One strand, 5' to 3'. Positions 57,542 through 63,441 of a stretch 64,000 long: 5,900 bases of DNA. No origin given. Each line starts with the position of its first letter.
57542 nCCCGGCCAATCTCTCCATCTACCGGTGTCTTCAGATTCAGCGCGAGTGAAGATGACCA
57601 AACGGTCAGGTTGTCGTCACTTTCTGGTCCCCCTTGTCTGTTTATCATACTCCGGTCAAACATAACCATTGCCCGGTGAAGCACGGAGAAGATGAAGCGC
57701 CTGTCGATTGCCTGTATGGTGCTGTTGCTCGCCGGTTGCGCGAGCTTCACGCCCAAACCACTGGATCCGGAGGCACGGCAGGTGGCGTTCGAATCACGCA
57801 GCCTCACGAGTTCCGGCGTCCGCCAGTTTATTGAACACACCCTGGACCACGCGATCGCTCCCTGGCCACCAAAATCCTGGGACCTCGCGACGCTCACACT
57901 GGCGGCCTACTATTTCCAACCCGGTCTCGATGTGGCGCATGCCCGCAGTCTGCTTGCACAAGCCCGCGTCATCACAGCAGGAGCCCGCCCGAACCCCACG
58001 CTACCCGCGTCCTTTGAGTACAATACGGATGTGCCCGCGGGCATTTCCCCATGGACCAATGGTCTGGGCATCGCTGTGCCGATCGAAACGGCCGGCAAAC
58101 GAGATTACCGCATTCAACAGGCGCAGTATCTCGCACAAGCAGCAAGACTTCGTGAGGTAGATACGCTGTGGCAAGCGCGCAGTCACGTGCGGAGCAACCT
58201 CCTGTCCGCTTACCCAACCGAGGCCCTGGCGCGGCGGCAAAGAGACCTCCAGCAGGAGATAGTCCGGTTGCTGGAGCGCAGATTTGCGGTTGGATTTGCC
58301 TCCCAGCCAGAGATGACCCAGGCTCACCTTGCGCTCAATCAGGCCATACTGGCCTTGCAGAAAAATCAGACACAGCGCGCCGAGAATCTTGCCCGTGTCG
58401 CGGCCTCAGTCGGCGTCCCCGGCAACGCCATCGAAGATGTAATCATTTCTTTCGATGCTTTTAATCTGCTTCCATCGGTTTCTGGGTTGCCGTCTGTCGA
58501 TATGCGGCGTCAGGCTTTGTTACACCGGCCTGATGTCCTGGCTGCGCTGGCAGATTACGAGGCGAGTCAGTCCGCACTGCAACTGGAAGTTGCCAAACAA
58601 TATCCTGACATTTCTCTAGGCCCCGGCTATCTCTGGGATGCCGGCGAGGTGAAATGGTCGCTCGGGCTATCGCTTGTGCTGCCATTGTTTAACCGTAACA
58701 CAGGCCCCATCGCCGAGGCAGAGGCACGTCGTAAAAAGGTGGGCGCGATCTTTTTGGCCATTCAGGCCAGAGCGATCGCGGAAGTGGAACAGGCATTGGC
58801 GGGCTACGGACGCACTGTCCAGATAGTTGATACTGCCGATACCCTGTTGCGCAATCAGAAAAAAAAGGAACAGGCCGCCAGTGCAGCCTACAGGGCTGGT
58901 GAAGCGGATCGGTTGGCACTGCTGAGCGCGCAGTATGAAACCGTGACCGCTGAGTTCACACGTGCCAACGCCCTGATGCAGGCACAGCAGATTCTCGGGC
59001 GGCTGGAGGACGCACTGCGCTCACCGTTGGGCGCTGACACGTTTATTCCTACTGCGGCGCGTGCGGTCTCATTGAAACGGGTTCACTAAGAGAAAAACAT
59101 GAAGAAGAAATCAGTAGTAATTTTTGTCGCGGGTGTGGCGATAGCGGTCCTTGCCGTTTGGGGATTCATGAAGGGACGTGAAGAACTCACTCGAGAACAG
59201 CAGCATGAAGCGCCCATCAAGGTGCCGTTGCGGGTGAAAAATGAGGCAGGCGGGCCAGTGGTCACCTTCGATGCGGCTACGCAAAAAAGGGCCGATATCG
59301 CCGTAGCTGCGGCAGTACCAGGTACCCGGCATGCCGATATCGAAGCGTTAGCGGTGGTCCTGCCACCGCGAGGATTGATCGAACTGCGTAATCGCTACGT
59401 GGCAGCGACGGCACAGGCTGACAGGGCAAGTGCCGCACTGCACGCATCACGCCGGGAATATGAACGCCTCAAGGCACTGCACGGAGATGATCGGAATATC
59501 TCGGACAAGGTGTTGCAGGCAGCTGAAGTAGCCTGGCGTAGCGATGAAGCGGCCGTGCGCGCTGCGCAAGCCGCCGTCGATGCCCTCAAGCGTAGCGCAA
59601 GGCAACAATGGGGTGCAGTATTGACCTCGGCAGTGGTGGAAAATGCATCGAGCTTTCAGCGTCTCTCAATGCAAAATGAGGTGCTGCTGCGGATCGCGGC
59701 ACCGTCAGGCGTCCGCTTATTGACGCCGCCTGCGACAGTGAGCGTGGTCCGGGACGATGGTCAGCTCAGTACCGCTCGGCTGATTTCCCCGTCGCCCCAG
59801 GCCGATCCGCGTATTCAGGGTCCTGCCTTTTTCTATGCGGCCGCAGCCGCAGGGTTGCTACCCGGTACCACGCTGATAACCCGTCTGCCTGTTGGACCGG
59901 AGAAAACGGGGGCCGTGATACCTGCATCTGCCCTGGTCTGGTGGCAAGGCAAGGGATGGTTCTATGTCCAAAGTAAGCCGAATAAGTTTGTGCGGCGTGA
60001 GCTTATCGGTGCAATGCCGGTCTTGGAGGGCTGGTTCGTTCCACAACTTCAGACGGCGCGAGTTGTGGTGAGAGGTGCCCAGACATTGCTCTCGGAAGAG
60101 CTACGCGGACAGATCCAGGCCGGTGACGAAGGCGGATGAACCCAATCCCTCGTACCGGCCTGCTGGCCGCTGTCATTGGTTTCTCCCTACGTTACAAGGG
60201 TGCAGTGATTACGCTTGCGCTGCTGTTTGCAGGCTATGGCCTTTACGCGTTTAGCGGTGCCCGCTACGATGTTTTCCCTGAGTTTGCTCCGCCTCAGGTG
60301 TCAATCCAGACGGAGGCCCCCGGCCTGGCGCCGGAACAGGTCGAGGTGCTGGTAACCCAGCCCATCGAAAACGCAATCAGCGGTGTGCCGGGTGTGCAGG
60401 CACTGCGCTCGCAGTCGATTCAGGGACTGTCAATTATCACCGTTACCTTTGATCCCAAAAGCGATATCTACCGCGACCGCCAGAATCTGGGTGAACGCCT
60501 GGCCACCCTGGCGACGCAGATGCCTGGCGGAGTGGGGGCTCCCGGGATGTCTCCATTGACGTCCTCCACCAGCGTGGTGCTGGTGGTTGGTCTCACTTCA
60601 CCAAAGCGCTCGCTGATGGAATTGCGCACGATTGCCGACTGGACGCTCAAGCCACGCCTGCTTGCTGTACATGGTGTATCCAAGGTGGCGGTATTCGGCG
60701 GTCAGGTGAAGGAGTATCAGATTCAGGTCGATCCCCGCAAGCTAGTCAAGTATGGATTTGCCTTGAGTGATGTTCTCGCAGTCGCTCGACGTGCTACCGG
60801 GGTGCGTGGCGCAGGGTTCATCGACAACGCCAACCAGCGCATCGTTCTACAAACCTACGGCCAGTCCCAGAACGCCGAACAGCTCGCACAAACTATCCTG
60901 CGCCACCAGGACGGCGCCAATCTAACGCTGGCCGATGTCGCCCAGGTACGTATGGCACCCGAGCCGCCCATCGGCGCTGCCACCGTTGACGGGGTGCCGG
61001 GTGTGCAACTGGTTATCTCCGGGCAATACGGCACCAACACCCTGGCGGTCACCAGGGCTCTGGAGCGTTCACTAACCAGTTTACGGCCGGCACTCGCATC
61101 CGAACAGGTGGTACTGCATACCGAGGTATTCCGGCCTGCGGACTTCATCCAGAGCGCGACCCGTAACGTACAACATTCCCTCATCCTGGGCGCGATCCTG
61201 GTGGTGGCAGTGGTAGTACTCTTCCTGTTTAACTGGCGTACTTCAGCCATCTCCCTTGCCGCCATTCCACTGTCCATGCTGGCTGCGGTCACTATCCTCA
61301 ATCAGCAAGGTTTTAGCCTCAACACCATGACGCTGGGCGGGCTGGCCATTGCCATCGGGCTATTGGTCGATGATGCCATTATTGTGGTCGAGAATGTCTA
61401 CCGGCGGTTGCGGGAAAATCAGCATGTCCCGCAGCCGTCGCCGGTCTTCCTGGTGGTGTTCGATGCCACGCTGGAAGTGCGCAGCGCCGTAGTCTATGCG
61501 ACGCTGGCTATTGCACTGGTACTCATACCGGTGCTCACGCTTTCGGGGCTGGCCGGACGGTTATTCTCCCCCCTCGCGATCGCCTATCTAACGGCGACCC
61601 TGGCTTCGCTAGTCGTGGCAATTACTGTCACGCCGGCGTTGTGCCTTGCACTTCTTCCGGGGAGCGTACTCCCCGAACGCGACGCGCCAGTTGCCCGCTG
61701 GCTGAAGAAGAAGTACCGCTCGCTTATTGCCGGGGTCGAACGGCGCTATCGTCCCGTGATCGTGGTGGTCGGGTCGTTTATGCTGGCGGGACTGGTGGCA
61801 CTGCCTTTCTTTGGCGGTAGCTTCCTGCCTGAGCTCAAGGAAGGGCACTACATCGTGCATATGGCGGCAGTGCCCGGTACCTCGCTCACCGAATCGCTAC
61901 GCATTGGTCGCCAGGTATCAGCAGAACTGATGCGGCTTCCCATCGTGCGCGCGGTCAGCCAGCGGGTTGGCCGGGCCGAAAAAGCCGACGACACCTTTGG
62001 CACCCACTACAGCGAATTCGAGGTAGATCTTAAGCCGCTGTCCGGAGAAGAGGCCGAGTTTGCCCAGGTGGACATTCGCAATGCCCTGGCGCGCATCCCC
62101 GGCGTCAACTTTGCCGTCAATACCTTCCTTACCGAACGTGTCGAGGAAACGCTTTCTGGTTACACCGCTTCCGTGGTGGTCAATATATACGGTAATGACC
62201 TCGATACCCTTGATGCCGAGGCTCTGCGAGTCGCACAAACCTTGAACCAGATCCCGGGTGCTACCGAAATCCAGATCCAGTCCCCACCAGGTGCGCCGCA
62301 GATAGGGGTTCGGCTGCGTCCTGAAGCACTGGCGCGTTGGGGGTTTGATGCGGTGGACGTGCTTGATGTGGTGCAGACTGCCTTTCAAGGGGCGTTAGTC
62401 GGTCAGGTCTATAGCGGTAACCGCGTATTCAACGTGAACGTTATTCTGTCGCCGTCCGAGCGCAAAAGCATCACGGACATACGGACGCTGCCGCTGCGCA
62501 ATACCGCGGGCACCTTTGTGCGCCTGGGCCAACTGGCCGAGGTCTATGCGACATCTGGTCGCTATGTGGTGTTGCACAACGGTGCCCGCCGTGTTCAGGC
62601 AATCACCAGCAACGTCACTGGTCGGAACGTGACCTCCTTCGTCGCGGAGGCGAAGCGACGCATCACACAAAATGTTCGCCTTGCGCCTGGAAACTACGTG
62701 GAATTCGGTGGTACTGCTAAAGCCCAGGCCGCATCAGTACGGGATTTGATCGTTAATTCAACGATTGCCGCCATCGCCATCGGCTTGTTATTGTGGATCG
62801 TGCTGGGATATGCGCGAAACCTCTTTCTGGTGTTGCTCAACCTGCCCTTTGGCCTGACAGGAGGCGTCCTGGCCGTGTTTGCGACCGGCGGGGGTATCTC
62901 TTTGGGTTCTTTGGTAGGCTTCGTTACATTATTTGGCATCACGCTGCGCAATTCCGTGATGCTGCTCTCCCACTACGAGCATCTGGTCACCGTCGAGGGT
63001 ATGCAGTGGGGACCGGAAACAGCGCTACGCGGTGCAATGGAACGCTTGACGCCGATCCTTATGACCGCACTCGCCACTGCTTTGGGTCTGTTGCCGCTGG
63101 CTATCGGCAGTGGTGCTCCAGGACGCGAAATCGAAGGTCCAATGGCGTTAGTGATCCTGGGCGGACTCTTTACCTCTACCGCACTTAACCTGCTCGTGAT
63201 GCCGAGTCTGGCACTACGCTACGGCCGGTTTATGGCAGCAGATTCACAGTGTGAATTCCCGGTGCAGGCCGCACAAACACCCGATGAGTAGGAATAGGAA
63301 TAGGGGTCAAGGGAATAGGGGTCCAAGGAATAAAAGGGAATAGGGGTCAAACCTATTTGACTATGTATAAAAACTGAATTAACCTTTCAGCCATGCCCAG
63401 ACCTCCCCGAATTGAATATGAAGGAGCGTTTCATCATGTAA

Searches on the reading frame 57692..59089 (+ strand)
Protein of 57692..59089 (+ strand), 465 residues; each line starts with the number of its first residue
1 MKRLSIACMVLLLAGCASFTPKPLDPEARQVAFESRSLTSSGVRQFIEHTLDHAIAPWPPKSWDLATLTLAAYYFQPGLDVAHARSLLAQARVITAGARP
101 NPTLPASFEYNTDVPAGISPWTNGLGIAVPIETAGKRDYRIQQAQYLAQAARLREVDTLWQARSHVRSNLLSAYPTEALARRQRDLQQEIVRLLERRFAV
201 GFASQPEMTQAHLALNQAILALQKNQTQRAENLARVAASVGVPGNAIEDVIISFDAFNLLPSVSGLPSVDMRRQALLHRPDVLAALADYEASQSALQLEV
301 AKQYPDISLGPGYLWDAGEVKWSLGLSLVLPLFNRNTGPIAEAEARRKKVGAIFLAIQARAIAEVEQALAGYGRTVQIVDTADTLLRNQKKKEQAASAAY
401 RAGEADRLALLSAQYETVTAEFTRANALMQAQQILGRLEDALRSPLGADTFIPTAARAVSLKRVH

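Call 57: search_protein_families(library=pfam, proteins=[window:57692-59089:+], max_evalue=0.00001)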
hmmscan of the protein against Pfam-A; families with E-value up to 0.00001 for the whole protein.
window:57692-59089:+ (465 aa): 1 family
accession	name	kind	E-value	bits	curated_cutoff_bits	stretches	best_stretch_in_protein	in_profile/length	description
PF02321.23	OEP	-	1.1e-29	104.1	22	2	270-441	3-185/187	Outer membrane efflux protein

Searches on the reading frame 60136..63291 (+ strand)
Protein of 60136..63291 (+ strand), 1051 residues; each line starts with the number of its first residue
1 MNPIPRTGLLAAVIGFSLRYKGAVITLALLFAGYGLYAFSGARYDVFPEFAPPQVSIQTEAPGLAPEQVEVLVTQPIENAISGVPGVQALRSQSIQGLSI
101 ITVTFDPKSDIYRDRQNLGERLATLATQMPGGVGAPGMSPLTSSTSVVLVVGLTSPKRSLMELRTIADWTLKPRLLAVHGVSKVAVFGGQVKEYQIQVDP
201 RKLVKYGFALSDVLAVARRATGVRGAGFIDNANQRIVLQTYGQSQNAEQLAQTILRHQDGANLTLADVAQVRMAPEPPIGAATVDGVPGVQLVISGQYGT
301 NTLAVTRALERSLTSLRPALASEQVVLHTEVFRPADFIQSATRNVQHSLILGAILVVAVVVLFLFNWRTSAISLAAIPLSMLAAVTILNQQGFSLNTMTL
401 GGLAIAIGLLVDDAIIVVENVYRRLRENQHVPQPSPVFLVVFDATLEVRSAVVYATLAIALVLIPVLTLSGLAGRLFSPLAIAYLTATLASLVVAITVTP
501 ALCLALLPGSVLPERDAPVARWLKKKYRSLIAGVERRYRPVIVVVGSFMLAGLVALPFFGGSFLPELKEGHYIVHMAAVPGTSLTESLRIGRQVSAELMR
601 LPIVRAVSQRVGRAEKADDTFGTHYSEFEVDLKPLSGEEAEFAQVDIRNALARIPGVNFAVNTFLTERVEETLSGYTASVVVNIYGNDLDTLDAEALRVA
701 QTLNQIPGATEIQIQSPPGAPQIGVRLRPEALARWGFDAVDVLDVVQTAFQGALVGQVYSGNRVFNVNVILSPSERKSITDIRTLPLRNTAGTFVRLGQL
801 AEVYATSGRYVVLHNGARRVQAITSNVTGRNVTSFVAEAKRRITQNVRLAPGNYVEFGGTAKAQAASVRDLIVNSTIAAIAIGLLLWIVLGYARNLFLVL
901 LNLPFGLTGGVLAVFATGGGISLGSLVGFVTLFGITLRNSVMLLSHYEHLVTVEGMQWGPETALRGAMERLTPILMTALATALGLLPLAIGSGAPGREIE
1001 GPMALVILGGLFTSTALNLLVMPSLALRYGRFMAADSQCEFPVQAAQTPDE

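Call 57: search_protein_families(library=pfam, proteins=[window:60136-63291:+], max_evalue=0.00001)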
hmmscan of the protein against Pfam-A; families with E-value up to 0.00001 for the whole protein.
window:60136-63291:+ (1051 aa): 1 family
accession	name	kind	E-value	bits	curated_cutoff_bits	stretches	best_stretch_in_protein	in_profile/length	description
PF00873.25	ACR_tran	-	8.2e-236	785.7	28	1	14-1025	2-1016/1021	AcrB/AcrD/AcrF family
